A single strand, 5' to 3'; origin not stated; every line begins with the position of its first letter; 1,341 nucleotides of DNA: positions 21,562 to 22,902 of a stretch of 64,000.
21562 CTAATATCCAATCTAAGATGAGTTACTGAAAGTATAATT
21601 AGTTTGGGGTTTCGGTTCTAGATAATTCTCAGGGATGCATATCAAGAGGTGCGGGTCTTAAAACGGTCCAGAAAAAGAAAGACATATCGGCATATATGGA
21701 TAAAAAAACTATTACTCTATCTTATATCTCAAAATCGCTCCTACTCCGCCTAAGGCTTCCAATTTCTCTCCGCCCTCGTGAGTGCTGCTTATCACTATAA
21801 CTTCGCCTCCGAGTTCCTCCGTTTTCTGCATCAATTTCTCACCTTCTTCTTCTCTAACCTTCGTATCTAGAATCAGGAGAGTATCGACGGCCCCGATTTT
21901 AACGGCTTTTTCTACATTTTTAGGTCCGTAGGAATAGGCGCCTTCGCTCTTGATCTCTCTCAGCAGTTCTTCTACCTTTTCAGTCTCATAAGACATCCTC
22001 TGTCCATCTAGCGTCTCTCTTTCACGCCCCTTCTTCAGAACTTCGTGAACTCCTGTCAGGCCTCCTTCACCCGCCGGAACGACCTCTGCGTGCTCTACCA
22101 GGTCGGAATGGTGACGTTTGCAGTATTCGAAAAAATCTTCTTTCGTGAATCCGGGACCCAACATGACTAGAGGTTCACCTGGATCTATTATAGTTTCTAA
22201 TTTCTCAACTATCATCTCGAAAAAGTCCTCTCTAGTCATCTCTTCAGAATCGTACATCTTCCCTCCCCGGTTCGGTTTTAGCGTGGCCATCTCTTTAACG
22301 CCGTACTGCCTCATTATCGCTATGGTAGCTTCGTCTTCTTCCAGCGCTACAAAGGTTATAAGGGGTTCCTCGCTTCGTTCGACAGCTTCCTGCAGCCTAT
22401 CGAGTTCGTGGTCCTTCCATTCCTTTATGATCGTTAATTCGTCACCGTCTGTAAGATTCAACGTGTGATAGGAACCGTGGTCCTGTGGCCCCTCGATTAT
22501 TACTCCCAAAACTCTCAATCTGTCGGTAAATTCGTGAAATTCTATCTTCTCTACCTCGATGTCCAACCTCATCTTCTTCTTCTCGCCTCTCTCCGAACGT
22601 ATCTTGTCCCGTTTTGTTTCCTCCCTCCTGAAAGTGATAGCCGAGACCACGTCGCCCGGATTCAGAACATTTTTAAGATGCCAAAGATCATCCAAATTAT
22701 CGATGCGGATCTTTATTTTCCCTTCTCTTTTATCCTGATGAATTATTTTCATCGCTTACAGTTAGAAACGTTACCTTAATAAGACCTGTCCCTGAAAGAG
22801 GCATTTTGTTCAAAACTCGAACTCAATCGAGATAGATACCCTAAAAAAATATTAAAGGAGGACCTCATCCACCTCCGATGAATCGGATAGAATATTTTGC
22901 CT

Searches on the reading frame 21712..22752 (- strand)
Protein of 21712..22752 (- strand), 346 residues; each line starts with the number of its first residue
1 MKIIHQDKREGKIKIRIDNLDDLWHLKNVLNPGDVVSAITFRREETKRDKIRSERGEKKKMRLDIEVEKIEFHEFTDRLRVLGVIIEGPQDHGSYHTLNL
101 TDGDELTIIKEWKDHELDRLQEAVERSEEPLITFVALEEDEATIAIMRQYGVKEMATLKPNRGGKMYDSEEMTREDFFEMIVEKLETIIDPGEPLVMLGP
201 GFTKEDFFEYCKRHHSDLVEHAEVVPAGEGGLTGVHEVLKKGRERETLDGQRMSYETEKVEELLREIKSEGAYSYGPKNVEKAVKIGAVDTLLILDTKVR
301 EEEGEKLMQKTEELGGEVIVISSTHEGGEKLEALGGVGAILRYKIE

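Call 40: search_protein_families(library=pfam, proteins=[window:21712-22752:-], max_evalue=0.00001)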
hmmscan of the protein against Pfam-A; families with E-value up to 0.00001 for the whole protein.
window:21712-22752:- (346 aa): 2 families
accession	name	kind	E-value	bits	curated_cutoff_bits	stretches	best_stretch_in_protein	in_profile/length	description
PF03463.20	eRF1_1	-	2.6e-30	105.4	23.8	1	1-124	1-123/123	eRF1 domain 1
PF03465.20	eRF1_3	-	7.1e-23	81.6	25.8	1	256-345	4-106/106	eRF1 domain 3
